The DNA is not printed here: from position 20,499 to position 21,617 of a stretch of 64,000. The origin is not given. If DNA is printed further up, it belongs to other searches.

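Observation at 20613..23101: AT-rich island between thrC and hisS encoding two unrelated HEPN-motif (Rx4H) proteins plus a small upstream ORF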

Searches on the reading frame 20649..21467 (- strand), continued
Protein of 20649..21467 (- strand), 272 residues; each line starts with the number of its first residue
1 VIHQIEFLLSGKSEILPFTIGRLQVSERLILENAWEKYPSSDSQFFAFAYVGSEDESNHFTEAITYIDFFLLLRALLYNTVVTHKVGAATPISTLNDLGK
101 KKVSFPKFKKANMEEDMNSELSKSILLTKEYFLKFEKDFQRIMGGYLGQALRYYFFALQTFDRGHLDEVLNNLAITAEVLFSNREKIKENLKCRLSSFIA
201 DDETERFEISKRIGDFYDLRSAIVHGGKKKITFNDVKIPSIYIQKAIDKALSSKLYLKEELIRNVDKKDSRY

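Call 61: find_encoding_contigs(protein=P0014, flank=6000, max_places=2)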
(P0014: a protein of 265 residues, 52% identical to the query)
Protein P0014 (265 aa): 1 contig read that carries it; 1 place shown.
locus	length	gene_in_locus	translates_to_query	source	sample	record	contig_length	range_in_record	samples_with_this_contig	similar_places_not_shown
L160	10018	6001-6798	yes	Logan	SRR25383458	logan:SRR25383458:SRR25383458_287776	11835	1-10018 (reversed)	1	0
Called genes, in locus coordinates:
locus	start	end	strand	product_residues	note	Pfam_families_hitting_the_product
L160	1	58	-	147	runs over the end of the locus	-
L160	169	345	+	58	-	-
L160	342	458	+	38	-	-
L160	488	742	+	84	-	-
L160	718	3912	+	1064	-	PF05048:NosD, PF13229:Beta_helix, PF00801:PKD, PF18911:PKD_4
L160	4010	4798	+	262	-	-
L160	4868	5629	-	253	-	PF08378:NERD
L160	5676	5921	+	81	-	-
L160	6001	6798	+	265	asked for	-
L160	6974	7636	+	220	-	-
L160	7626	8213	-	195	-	PF00156:Pribosyltran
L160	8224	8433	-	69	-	PF13412:HTH_24 (faint)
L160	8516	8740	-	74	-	-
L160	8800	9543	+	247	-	PF00730:HhH-GPD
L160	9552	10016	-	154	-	?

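Call 72: fold_search(model_id=the predicted structure, library=viral)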
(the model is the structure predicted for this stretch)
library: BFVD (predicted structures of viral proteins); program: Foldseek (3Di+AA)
matches with E <= 10: 255; with E <= 0.001: 0
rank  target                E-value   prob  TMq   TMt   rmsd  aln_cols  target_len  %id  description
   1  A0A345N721            9.0e-02  0.16  0.17  0.17  19.5       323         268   10  (no name in the UniProt tables at hand)
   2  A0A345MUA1            2.2e-01  0.14  0.17  0.18  19.1       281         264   11  (no name in the UniProt tables at hand)
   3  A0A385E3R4            3.9e-01  0.11  0.18  0.20  18.6       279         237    8  (no name in the UniProt tables at hand)
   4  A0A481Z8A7            5.0e-01  0.38  0.20  0.33   7.3       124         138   10  Uncharacterized protein [Pithovirus LCPAC302]
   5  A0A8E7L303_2          5.3e-01  0.10  0.18  0.09  22.3       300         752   10  Tail protein [Enterococcus phage 113]
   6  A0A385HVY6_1          6.4e-01  0.03  0.12  0.04  25.4       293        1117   11  (no name in the UniProt tables at hand)
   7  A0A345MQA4            6.7e-01  0.10  0.20  0.20  19.1       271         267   10  (no name in the UniProt tables at hand)
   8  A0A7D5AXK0            6.7e-01  0.08  0.18  0.17  23.4       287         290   12  (no name in the UniProt tables at hand)
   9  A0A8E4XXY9            7.1e-01  0.12  0.15  0.23  16.2       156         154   14  Uncharacterized protein [Maribacter phage Colly_1]
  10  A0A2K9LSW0            7.1e-01  0.09  0.19  0.21  19.5       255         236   10  Putative capsid [uncultured virus]
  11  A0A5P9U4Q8            8.2e-01  0.21  0.20  0.27  12.0       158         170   16  (no name in the UniProt tables at hand)
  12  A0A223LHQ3            8.2e-01  0.20  0.16  0.21  15.2       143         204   12  Putative nucleoside triphosphate pyrophosphohydrolase [Erwinia phage vB_EamM_Joad]
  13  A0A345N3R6            8.2e-01  0.06  0.16  0.17  17.9       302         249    8  (no name in the UniProt tables at hand)
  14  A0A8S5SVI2            1.0e+00  0.13  0.25  0.23  12.7       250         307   16  Uncharacterized protein [Siphoviridae sp. ctDOT22]
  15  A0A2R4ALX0            1.0e+00  0.30  0.20  0.45   5.0        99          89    6  LysR family transcriptional regulator [Aeromonas phage AhSzw-1]
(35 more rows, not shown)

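Call 78: search_protein_families(library=phrogs, proteins=[window:20649-21467:-, P0013], max_evalue=0.1)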
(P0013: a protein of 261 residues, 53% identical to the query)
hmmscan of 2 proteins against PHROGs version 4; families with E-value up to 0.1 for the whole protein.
window:20649-21467:- (272 aa): 1 family
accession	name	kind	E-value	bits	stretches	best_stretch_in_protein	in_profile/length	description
phrog_28161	-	unknown function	0.013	15.6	1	176-235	220-279/315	-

P0013 (261 aa): 1 family
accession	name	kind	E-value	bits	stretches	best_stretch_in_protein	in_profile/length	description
phrog_28161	-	unknown function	0.019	15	1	152-221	206-272/315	-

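Call 81: search_protein_families(library=pfam, proteins=[P0246, P0251, P0263, P0265, P0275, P0278, P0257, P0262, P0293, P0281], max_evalue=0.1)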
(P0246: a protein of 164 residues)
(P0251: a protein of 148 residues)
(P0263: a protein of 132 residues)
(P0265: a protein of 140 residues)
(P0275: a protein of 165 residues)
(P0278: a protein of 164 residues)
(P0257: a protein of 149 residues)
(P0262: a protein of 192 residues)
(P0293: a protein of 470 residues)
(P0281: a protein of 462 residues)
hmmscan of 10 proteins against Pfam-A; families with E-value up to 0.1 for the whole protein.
P0246 (164 aa): 0 families

P0251 (148 aa): 3 families
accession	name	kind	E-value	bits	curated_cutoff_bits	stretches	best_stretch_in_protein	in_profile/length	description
PF18735.6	HEPN_RiboL-PSP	-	3.8e-05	24.1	28.4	1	83-143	112-185/191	RiboL-PSP-HEPN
PF23563.1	TRIP13_N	-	0.048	14.3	27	1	94-141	15-61/88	TRIP13 N-terminal domain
PF01729.25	QRPTase_C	-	0.094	12.9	23.1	0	74-138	87-151/169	Quinolinate phosphoribosyl transferase, C-terminal domain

P0263 (132 aa): 0 families

P0265 (140 aa): 2 families
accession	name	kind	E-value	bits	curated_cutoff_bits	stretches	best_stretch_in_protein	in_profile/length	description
PF18739.6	HEPN_Apea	-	0.0013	19.6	24.4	1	22-119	25-125/136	Apea-like HEPN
PF20364.3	DUF6659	-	0.026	15.1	27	0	3-65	61-124/131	Family of unknown function (DUF6659)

P0275 (165 aa): 0 families

P0278 (164 aa): 0 families

P0257 (149 aa): 1 family
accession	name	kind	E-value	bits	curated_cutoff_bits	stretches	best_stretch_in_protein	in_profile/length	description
PF12212.14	PAZ_2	-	0.066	13.5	23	0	22-94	4-77/127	PAZ domain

P0262 (192 aa): 0 families

P0293 (470 aa): 0 families

P0281 (462 aa): 1 family
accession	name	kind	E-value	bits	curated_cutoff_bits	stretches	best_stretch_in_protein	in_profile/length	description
PF24636.1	DUF7633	-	0.049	14.2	27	1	87-156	16-81/121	Domain of unknown function (DUF7633)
